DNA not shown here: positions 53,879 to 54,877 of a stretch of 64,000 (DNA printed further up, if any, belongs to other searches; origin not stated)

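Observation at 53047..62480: Nine-gene operon: family-5 ABC importer bracketed by lipocalin-like lipoproteins and a Cys-rich/ChuX-like protein, a candidate tetrapyrrole or metal-chelate acquisition system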

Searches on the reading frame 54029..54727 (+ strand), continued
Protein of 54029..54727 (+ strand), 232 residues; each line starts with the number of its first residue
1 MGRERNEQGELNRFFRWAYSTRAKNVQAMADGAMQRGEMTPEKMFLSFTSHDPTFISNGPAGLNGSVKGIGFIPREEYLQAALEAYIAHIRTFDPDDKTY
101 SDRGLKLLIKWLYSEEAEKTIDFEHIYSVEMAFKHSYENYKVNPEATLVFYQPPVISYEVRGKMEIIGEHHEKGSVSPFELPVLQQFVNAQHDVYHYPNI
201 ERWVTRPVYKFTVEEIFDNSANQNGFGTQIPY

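Call 29: find_related_loci(query=A1, collection=genome_contigs, flank=10000)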
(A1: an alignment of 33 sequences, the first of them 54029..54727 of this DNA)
Query A1 (232 aa) in genome_contigs; peptide patterns used: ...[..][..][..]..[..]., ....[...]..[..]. (x = any residue, [..] = any of these).
253 stretches matched a pattern; 240 encode a relative of the query (tblastn E <= 1e-3); the best 80 are kept; 80 distinct loci.
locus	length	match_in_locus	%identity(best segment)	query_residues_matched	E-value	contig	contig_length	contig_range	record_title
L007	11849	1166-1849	80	1-232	3e-129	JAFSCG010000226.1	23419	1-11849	MAG: Clostridia bacterium isolate RGIG3011 Goat_Rectum-3__c794286, whole genome shotgun sequence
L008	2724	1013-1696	79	1-232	9e-135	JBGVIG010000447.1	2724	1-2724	MAG: Eubacteriales bacterium isolate fecal_MAG_325 fecal_MAG_325_contig_0447, whole genome shotgun sequence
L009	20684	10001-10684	79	1-232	1e-128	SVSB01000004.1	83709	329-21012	MAG: Oscillospiraceae bacterium isolate SIG658 NODE_7017_length_83709_cov_2.081333, whole genome shotgun sequence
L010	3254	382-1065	79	1-232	9e-133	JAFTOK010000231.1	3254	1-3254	MAG: Clostridia bacterium isolate RGIG4003 Roe_deer_Cecum-5__c543202, whole genome shotgun sequence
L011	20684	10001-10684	78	1-232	3e-128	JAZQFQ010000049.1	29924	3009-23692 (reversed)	MAG: Eubacteriales bacterium isolate T1900044632_TS20190098.MAGScoT_cleanbin_000048 SGB_1070_k141_1006784, whole genome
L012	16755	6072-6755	79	1-232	5e-128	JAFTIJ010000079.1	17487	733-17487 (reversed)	MAG: Clostridia bacterium isolate RGIG3846 Roe_deer_Cecum-1__c272539, whole genome shotgun sequence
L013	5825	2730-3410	80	2-232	1e-127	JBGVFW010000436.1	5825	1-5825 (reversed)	MAG: Eubacteriales bacterium isolate fecal_MAG_381 fecal_MAG_381_contig_0436, whole genome shotgun sequence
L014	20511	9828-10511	78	1-232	1e-127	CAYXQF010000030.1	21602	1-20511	MAG TPA_asm: uncultured Lachnospiraceae bacterium isolate SRP315200_co1_618 genome assembly, contig: NODE_4271_length_21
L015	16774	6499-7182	77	1-232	3e-127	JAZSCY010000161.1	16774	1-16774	MAG: Eubacteriales bacterium isolate T1900044602_TS20190068.MAGScoT_cleanbin_000033 SGB_705_k141_2128121, whole genome s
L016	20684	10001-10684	78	1-232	5e-127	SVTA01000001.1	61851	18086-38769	MAG: Oscillospiraceae bacterium isolate SIG683 NODE_11609_length_61851_cov_1.836093, whole genome shotgun sequence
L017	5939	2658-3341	78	1-232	7e-127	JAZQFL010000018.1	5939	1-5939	MAG: Eubacteriales bacterium isolate T1900044632_TS20190098.MAGScoT_cleanbin_000101 SGB_1075_k141_107197, whole genome s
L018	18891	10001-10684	78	1-232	3e-126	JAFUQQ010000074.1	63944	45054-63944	MAG: Clostridia bacterium isolate RGIG4737 Roe_deer_Rectum.Co__c2404215, whole genome shotgun sequence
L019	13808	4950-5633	77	1-232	7e-126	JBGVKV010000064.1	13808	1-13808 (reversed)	MAG: Eubacteriales bacterium isolate fecal_MAG_297 fecal_MAG_297_contig_0064, whole genome shotgun sequence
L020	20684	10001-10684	78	1-232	1e-125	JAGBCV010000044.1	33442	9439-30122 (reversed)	MAG: Clostridia bacterium isolate RGIG9002 Water_deer_Rectum-3__c398426, whole genome shotgun sequence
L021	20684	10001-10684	77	1-232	4e-125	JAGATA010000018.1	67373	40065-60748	MAG: Clostridia bacterium isolate RGIG8747 Water_deer_Colon-4__c136681, whole genome shotgun sequence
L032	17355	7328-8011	74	1-232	1e-119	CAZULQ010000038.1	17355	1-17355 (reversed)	MAG TPA_asm: uncultured Clostridium sp. isolate SRP350583_co1_578 genome assembly, contig: NODE_5653_length_17355_cov_24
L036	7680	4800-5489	64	1-232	5e-100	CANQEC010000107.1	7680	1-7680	MAG: uncultured Lachnospiraceae bacterium isolate Lapin-003-2__bin19 genome assembly, contig: Lapin-003-2__NODE_8136_len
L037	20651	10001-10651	67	11-230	1e-99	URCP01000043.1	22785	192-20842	uncultured Clostridiales bacterium isolate UMGS874 genome assembly, contig: NODE_1446_length_22785_cov_3.265193, whole g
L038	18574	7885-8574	62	1-232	9e-99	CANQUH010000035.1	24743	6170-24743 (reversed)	MAG: uncultured Lachnospiraceae bacterium isolate Lapin-023__bin50 genome assembly, contig: Lapin-023__NODE_2705_length_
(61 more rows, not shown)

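Call 34: search_protein_families(library=pfam, proteins=[L018:5545-7308:+, L018:7305-8993:+, L018:5096-5581:+, L036:2950-3987:+, L036:3977-4747:+, L036:5359-6237:+, L037:8532-9032:+, L037:7210-8523:+, L005:12848-13237:+, L032:5976-6368:+], max_evalue=0.01)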
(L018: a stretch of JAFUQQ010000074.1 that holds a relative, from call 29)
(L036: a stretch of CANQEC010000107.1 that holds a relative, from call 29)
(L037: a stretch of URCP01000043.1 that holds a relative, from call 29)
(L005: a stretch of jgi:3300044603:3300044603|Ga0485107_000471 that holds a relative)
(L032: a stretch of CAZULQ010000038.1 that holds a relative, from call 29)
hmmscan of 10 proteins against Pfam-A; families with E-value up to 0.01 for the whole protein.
L018:5545-7308:+ (587 aa): 9 families
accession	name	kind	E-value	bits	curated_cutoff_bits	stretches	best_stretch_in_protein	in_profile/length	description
PF00005.33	ABC_tran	-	9e-29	101.3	25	1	356-504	1-137/137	ABC transporter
PF00664.28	ABC_membrane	-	4.7e-25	89.2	28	1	71-287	46-262/274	ABC transporter transmembrane region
PF02463.25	SMC_N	-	7e-10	39.1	40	1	364-544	22-209/220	RecF/RecN/SMC N terminal domain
PF19366.4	DUF5942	-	2.7e-06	27.7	23.8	1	6-85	110-186/191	Domain of unknown function (DUF5942)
PF03193.22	RsgA_GTPase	-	9.6e-05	22.7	30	1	352-405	93-145/174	RsgA GTPase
PF13555.12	AAA_29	-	0.00017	21.7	27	1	358-383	14-39/61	P-loop containing region of AAA domain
PF13476.12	AAA_23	-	0.00028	22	27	1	357-470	11-132/201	AAA domain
PF13401.12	AAA_22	-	0.00094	19.9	27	1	365-394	4-36/130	AAA domain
PF20720.3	nSTAND3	-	0.0071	16.5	27.2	0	355-394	6-45/155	Novel STAND NTPase 3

L018:7305-8993:+ (562 aa): 7 families
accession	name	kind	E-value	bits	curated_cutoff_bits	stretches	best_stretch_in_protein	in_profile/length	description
PF00005.33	ABC_tran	-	2.4e-29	103.1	25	1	363-512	1-137/137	ABC transporter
PF00664.28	ABC_membrane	-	7.7e-18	65.6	28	1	28-294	3-265/274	ABC transporter transmembrane region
PF02463.25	SMC_N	-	1.6e-07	31.5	40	1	405-556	112-213/220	RecF/RecN/SMC N terminal domain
PF13304.12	AAA_21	-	2.4e-05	25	27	0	375-439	1-68/304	AAA domain, putative AbiEii toxin, Type IV TA system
PF20720.3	nSTAND3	-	0.0019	18.3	27.2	0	359-415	3-55/155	Novel STAND NTPase 3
PF03193.22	RsgA_GTPase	-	0.0066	16.7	30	0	359-400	93-133/174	RsgA GTPase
PF03308.22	MeaB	-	0.0089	15.5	23.1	0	360-404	20-64/273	Methylmalonyl Co-A mutase-associated GTPase MeaB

L018:5096-5581:+ (161 aa): 19 families
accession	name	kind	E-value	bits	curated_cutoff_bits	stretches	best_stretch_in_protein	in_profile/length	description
PF12802.13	MarR_2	-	8.1e-08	32.8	27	1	43-88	7-52/61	MarR family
PF09339.16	HTH_IclR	-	1.2e-07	31.8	22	1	47-89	9-51/52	IclR helix-turn-helix domain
PF01325.25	Fe_dep_repress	-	8e-07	29.6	26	1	42-90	8-56/60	Iron dependent repressor, N-terminal DNA binding domain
PF01047.28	MarR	-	8.1e-07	29.3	24.6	1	54-90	15-51/59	MarR family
PF01978.25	TrmB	-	1.6e-06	28.3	25.6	1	57-95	23-61/68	Sugar-specific transcriptional regulator TrmB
PF25213.1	HVO_A0261_N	-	4.4e-06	26.9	35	1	56-112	24-79/86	HVO_A0261 N-terminal domain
PF08784.17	RPA_C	-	8.1e-05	23.7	22.6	1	28-86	40-99/106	Replication protein A C terminal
PF08279.18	HTH_11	-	0.0001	22.5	25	1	51-85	10-44/55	HTH domain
PF13384.12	HTH_23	-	0.00016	21.8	24.6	1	46-84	10-45/50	Homeodomain-like domain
PF13412.12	HTH_24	-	0.00027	20.9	21.9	1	56-87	17-48/48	Winged helix-turn-helix DNA-binding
PF13545.12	HTH_Crp_2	-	0.00039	20.8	27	1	60-92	26-58/70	Crp-like helix-turn-helix domain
PF13730.12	HTH_36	-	0.00068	19.8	25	1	59-86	28-55/55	Helix-turn-helix domain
PF00392.27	GntR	-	0.00074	19.6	27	1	59-91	27-59/64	Bacterial regulatory proteins, gntR family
PF13551.12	HTH_29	-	0.0013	19.2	28.1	1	56-84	11-40/64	Winged helix-turn helix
PF13463.12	HTH_27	-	0.0019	18.9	22.2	1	54-93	16-61/68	Winged helix DNA-binding domain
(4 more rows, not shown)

L036:2950-3987:+ (345 aa): 1 family
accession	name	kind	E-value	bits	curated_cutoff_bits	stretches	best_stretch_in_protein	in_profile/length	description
PF01032.23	FecCD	-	5.1e-93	311.9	26.5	1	32-338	1-311/311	FecCD transport family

L036:3977-4747:+ (256 aa): 22 families
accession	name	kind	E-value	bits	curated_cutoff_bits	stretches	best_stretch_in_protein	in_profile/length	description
PF00005.33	ABC_tran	-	1.4e-33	116.9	25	1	17-165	2-137/137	ABC transporter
PF13304.12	AAA_21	-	1.4e-09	38.9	27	2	138-191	239-294/304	AAA domain, putative AbiEii toxin, Type IV TA system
PF02463.25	SMC_N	-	1.8e-06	28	40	1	27-202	25-206/220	RecF/RecN/SMC N terminal domain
PF09818.15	ABC_ATPase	-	2.5e-06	27.2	23.2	0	15-48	71-101/283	P-loop domain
PF13481.12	AAA_25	-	2.8e-05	24.3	27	1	20-97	27-112/195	AAA domain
PF13401.12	AAA_22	-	6.4e-05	23.7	27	1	26-193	5-121/130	AAA domain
PF13191.12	AAA_16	-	0.00019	22.4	32.6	1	27-116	25-113/167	AAA ATPase domain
PF03193.22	RsgA_GTPase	-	0.00019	21.7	30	1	13-56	94-136/174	RsgA GTPase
PF13476.12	AAA_23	-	0.00021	22.4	27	1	27-46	20-39/201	AAA domain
PF13175.12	AAA_15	-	0.00031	20.9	32.1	0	27-52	24-49/374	AAA ATPase domain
PF01637.24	ATPase_2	-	0.00053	20.3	33.2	1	25-59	19-54/225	ATPase domain predominantly from Archaea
PF13173.12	AAA_14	-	0.00063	20.2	27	0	26-63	2-39/129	AAA domain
PF00982.27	Glyco_transf_20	-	0.00068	18.9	32.5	1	171-226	330-385/473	Glycosyltransferase family 20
PF13555.12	AAA_29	-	0.0011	19.1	27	1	23-48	19-44/61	P-loop containing region of AAA domain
PF13245.12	AAA_19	-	0.0012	19.4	25.1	1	25-200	10-129/134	AAA domain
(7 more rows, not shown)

L036:5359-6237:+ (292 aa): 1 family
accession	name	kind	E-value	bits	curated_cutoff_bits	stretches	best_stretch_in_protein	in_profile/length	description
PF20779.2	MACPF_D2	-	0.0065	16.9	24.2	0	110-135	76-101/103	MACPF protein, D2 domain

L037:8532-9032:+ (166 aa): 1 family
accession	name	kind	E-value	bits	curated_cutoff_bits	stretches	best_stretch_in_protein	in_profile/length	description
PF04205.19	FMN_bind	-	0.0002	22.4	22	1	69-161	8-76/77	FMN-binding domain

L037:7210-8523:+ (437 aa): 2 families
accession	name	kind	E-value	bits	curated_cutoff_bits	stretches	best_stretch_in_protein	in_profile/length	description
PF02368.24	Big_2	-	3.7e-08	33.6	22.8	1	163-206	27-70/79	Bacterial Ig-like domain (group 2)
PF22359.2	Big-like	-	0.00029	21.4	27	1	172-203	3-34/48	Bacterial Ig-like domain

L005:12848-13237:+ (129 aa): 0 families

L032:5976-6368:+ (130 aa): 1 family
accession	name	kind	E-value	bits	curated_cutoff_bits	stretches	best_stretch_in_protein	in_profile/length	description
PF04304.18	DUF454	-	8.5e-33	113.3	35.1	1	3-120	1-114/115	Protein of unknown function (DUF454)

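Call 37: search_protein_families(library=ncbifam, proteins=[L036:1982-2953:+, L036:2950-3987:+, L036:3977-4747:+, L038:8619-9317:+, L018:5545-7308:+, L018:7305-8993:+, L038:5044-6039:+, L036:895-1761:+, L036:43-753:+], max_evalue=0.001)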
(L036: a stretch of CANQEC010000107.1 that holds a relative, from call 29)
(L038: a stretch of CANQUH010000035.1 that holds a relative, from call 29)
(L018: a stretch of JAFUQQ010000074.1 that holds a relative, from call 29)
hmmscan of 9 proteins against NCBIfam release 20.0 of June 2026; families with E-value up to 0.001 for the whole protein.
L036:1982-2953:+ (323 aa): 7 families
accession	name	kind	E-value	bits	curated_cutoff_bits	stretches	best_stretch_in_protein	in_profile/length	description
TIGR03659.1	IsdE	equivalog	4.5e-84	282.1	298.65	1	29-320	4-292/292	heme ABC transporter substrate-binding protein IsdE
TIGR04281.1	peripla_PGF_1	equivalog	1.3e-19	70.5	325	1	97-322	54-267/330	PGF-CTERM-anchored ABC transporter substrate-binding protein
NF008501.1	PRK11411.1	subfamily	2.4e-15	56.3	320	1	39-316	11-290/303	Fe(3+) dicitrate ABC transporter substrate-binding protein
TIGR03868.1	F420-O_ABCperi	hypoth_equivalog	2.4e-09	36.9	392.4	1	154-312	126-277/287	putative F420-0 ABC transporter substrate-binding protein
NF038402.1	TroA_like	subfamily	5.1e-09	36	30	1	101-260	33-187/219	helical backbone metal receptor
NF002894.0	PRK03379.1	equivalog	1.1e-08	34.6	234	1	66-263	23-219/266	vitamin B12 ABC transporter substrate-binding protein BtuF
NF047879.1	catechol_SstD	exception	5.3e-05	22.4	450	1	41-296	46-317/343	ferrated catecholamine ABC transporter substrate-binding lipoprotein SstD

L036:2950-3987:+ (345 aa): 16 families
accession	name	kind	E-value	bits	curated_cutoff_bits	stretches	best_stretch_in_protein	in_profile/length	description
NF007871.0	PRK10577.2-2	equivalog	2.6e-74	251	899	1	13-341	345-678/679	Fe(3+)-hydroxamate ABC transporter permease FhuB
NF007866.0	PRK10577.1-2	equivalog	3.3e-68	230.6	554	2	59-283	47-273/666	Fe(3+)-hydroxamate ABC transporter permease FhuB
NF007299.0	PRK09777.1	equivalog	9e-68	228.9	406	1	24-337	4-315/318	Fe(3+) dicitrate ABC transporter permease subunit FecD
NF007867.0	PRK10577.1-3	subfamily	4.1e-67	227.1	849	1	17-339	380-705/710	Fe(3+)-hydroxamate ABC transporter permease FhuB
NF007081.0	PRK09535.1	equivalog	3.7e-66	223.9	461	1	67-339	90-361/366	vitamin B12 ABC transporter permease BtuC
NF003001.0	PRK03784.1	equivalog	1.4e-65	221.7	334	1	14-340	7-329/332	vitamin B12 ABC transporter permease BtuC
TIGR03869.1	F420-0_ABCperm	hypoth_equivalog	1.2e-61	208.8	437.35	1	33-341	2-323/325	putative F420-0 ABC transporter permease subunit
NF007872.0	PRK10577.2-3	equivalog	1.4e-61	208.7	727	1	17-340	347-670/676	Fe(3+)-hydroxamate ABC transporter permease FhuB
NF008407.0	PRK11228.1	equivalog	1.3e-60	205.1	396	1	23-338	6-328/330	iron-dicitrate ABC transporter permease FecC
NF007759.0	PRK10440.1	equivalog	1.3e-55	188.9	422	1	21-340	7-327/330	iron-enterobactin ABC transporter permease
NF007760.0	PRK10441.1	equivalog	5.9e-55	186.7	428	1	20-341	8-331/335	Fe(3+)-siderophore ABC transporter permease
NF007873.0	PRK10577.2-4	equivalog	1.9e-54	185.5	1012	1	26-341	324-645/646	Fe(3+)-hydroxamate ABC transporter permease FhuB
NF007869.0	PRK10577.1-6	equivalog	3.1e-51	174.6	954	1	27-337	382-692/703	Fe(3+)-hydroxamate ABC transporter permease FhuB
NF007870.0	PRK10577.2-1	equivalog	1.1e-50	173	1355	1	14-341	343-675/678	Fe(3+)-hydroxamate ABC transporter permease FhuB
NF007868.0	PRK10577.1-5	equivalog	2.1e-46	158.7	943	2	37-282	26-273/666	Fe(3+)-hydroxamate ABC transporter permease FhuB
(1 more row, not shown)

L036:3977-4747:+ (256 aa): 191 families (the best 25 are shown)
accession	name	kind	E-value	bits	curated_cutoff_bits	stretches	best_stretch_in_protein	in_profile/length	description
NF008409.0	PRK11231.1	equivalog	2.2e-75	253.3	375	1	2-249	4-250/255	Fe(3+) dicitrate ABC transporter ATP-binding protein FecE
NF007606.0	PRK10253.1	equivalog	4.1e-72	242.8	497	1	5-254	12-261/266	iron-enterobactin ABC transporter ATP-binding protein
TIGR03873.1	F420-0_ABC_ATP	hypoth_equivalog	7.6e-65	218.7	372.4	1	3-241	4-241/256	putative F420-0 ABC transporter ATP-binding protein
NF010068.0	PRK13548.1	equivalog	1.1e-64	218.1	261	1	2-252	7-258/261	heme ABC transporter ATP-binding protein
NF007082.0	PRK09536.1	equivalog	1.1e-61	209.2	537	1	1-253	4-255/402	corrinoid ABC transporter ATPase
NF007863.0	PRK10575.1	equivalog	1.4e-56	191.8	433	1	2-241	13-252/265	Fe3+-hydroxamate ABC transporter ATP-binding protein FhuC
NF052485.1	sider_ATP_EitC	equivalog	7.3e-52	176.3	485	1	5-244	7-242/251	siderophore ABC transporter ATP-binding protein EitC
TIGR02315.1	ABC_phnC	equivalog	2.3e-43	148.3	266.1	1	2-235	3-243/243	phosphonate ABC transporter ATP-binding protein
TIGR04520.1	ECF_ATPase_1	equivalog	1.2e-42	146.2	315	1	2-225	2-224/269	energy-coupling factor transporter ATPase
NF040873.1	AztA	equivalog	2e-41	141.6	220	1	10-206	2-188/191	zinc ABC transporter ATP-binding protein AztA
NF006987.0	PRK09452.1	equivalog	3.2e-41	141.3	482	1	2-223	19-234/378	spermidine/putrescine ABC transporter ATP-binding protein PotA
TIGR01188.1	drrA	subfamily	1.8e-40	139.1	312.45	1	10-223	3-210/302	daunorubicin resistance ABC transporter, ATP-binding protein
NF043075.1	MMSYN1_0197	equivalog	2.7e-40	138.3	550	1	1-222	3-218/341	spermidine/putrescine ABC transporter ATP-binding protein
TIGR04521.1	ECF_ATPase_2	equivalog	5.2e-40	137.3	330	1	14-226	19-234/279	energy-coupling factor transporter ATPase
NF010067.0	PRK13547.1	equivalog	7.4e-40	136.9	374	1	5-253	6-271/272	heme ABC transporter ATP-binding protein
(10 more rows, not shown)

L038:8619-9317:+ (232 aa): 0 families

L018:5545-7308:+ (587 aa): 189 families (the best 25 are shown)
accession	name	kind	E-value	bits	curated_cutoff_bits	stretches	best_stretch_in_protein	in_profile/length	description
TIGR02857.1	CydD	equivalog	8.9e-111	371.4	435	1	27-544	4-527/529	thiol reductant ABC exporter subunit CydD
NF008379.0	PRK11174.1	equivalog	1.7e-95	320.9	684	1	56-575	53-585/588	heme ABC transporter permease/ATP-binding protein CydD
TIGR02203.1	MsbA_lipidA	equivalog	1.3e-75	255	602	1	19-574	4-569/572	lipid A export permease/ATP-binding protein MsbA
NF008364.0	PRK11160.1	equivalog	6.6e-70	236.3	630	1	32-572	22-573/575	heme ABC transporter ATP-binding protein/permease CydC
NF008381.0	PRK11176.1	equivalog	2e-68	231.2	867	1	94-574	93-579/582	lipid A ABC transporter ATP-binding protein/permease MsbA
NF008056.1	PRK10790.1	equivalog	9.1e-65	219.3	746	1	131-579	130-580/584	SmdB family multidrug efflux ABC transporter permease/ATP-binding protein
NF045513.1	HepA_fam_ABC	equivalog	3.8e-64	217.2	725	1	52-574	80-609/610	heterocyst formation ABC transporter subunit HepA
TIGR02868.1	CydC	equivalog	4.4e-61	207.1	329.05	1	24-534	11-530/530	thiol reductant ABC exporter subunit CydC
NF010178.0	PRK13657.1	equivalog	6.2e-60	203.2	733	1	18-579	11-575/588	glucan ABC transporter ATP-binding protein/ permease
TIGR02204.1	MsbA_rel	hypoth_equivalog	1.1e-59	202.6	780.4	1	21-573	13-574/576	ABC transporter, permease/ATP-binding protein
TIGR03375.1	type_I_sec_LssB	subfamily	6e-58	196.7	693.1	1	70-563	193-691/696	type I secretion system permease/ATPase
TIGR01846.1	type_I_sec_HlyB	subfamily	2.5e-57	194.7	725.55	1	170-574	282-692/694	type I secretion system permease/ATPase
TIGR03797.1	NHLM_micro_ABC2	equivalog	4.4e-56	190.7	709.4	1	99-574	209-685/686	NHLP bacteriocin export ABC transporter permease/ATPase subunit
NF052233.1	CphA_assoc_ABC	equivalog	7.7e-56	189.8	880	1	93-578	257-747/766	cyanophycin metabolism-associated ABC transporter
TIGR03796.1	NHLM_micro_ABC1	equivalog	3.3e-55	187.6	853.3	1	337-570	475-708/710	NHLP family bacteriocin export ABC transporter peptidase/permease/ATPase subunit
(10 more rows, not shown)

L018:7305-8993:+ (562 aa): 188 families (the best 25 are shown)
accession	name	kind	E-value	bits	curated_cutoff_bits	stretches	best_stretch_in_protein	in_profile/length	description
TIGR02868.1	CydC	equivalog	1.8e-96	323.9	329.05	1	29-541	14-529/530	thiol reductant ABC exporter subunit CydC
NF008364.0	PRK11160.1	equivalog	4.6e-87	292.9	630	1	28-561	22-554/575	heme ABC transporter ATP-binding protein/permease CydC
TIGR02857.1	CydD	equivalog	4.6e-84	283.3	435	1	32-553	7-528/529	thiol reductant ABC exporter subunit CydD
TIGR03375.1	type_I_sec_LssB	subfamily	8.8e-72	242.4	693.1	1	120-559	240-679/696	type I secretion system permease/ATPase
NF045513.1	HepA_fam_ABC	equivalog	1.4e-71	241.7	725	1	72-561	99-588/610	heterocyst formation ABC transporter subunit HepA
TIGR02204.1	MsbA_rel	hypoth_equivalog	6.5e-71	239.7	780.4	1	67-561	60-554/576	ABC transporter, permease/ATP-binding protein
TIGR02203.1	MsbA_lipidA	equivalog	1.2e-69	235.4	602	1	68-561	55-548/572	lipid A export permease/ATP-binding protein MsbA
NF052233.1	CphA_assoc_ABC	equivalog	2.4e-66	224.6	880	1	81-562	243-723/766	cyanophycin metabolism-associated ABC transporter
TIGR01842.1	type_I_sec_PrtD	subfamily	3.4e-62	210.7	510.15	1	70-560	48-532/544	type I secretion system permease/ATPase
NF008055.0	PRK10789.1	equivalog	2.4e-61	207.9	845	1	23-560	19-549/590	SmdA family multidrug ABC transporter permease/ATP-binding protein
TIGR01846.1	type_I_sec_HlyB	subfamily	2.5e-61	207.9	725.55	1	68-561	181-671/694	type I secretion system permease/ATPase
NF008381.0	PRK11176.1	equivalog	1.9e-60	204.9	867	1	64-561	61-558/582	lipid A ABC transporter ATP-binding protein/permease MsbA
TIGR01193.1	bacteriocin_ABC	subfamily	1.3e-59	202.4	523.85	1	75-561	203-688/708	peptide cleavage/export ABC transporter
NF010178.0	PRK13657.1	equivalog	3.1e-59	200.9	733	1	140-561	133-549/588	glucan ABC transporter ATP-binding protein/ permease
NF008379.0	PRK11174.1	equivalog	4.9e-59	200.5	684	1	71-560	66-562/588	heme ABC transporter permease/ATP-binding protein CydD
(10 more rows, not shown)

L038:5044-6039:+ (331 aa): 9 families
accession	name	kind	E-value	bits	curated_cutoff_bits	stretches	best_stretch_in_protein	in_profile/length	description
TIGR03659.1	IsdE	equivalog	2.5e-85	286.2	298.65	1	40-328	7-292/292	heme ABC transporter substrate-binding protein IsdE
TIGR04281.1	peripla_PGF_1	equivalog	7.2e-20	71.4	325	1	105-330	54-267/330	PGF-CTERM-anchored ABC transporter substrate-binding protein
NF008501.1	PRK11411.1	subfamily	6.7e-17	61.4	320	1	66-324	31-290/303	Fe(3+) dicitrate ABC transporter substrate-binding protein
NF038402.1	TroA_like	subfamily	4.3e-10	39.5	30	1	108-268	32-187/219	helical backbone metal receptor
TIGR03868.1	F420-O_ABCperi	hypoth_equivalog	7.4e-10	38.5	392.4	1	162-308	126-267/287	putative F420-0 ABC transporter substrate-binding protein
NF002894.0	PRK03379.1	equivalog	9.2e-10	38.1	234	1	75-271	24-219/266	vitamin B12 ABC transporter substrate-binding protein BtuF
NF047879.1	catechol_SstD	exception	7.9e-07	28.4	450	1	49-304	46-317/343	ferrated catecholamine ABC transporter substrate-binding lipoprotein SstD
NF049932.1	TranspRegBtr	equivalog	2.2e-05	23.2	900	1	112-303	315-501/531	bacillibactin transport transcriptional regulator Btr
NF008200.0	PRK10957.1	equivalog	0.00014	20.9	205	1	118-310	113-312/330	Fe2+-enterobactin ABC transporter substrate-binding protein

L036:895-1761:+ (288 aa): 10 families
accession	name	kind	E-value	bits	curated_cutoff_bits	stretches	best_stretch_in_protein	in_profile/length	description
NF047791.1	RNaseRnm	equivalog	2.5e-44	151.6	375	1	4-261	3-251/275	RNase RNM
NF041577.1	nside_bi_sphtase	equivalog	4.1e-43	147.5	400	1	2-267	2-257/276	3',5'-nucleoside bisphosphate phosphatase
NF041661.1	Cycl_ph_dihydrol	equivalog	2.7e-14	53.1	500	1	5-262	1-246/259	phosphoribosyl 1,2-cyclic phosphate 1,2-diphosphodiesterase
NF038032.1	CehA_McbA_metalo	domain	1.6e-11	44.2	80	1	5-65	6-69/315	CehA/McbA family metallohydrolase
NF045780.1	TrlF_fam_ATP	equivalog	1.2e-08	34.2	350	1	5-87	9-99/944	TrlF family AAA-like ATPase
NF004981.0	PRK06361.1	equivalog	2.3e-07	30.4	117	1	4-50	2-48/217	histidinol phosphate phosphatase domain-containing protein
NF006375.0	PRK08609.1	equivalog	2e-06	26.6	426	1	5-46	338-379/571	DNA polymerase/3'-5' exonuclease PolX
NF006251.0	PRK08392.1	equivalog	6.9e-05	22.4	212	1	4-50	2-48/216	hypothetical protein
NF001688.0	PRK00448.1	equivalog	0.00023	18.8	873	1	5-76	340-415/1445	PolC-type DNA polymerase III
NF006702.0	PRK09248.1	domain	0.00035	20.2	264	1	3-42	4-44/246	PHP domain-containing protein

L036:43-753:+ (236 aa): 0 families
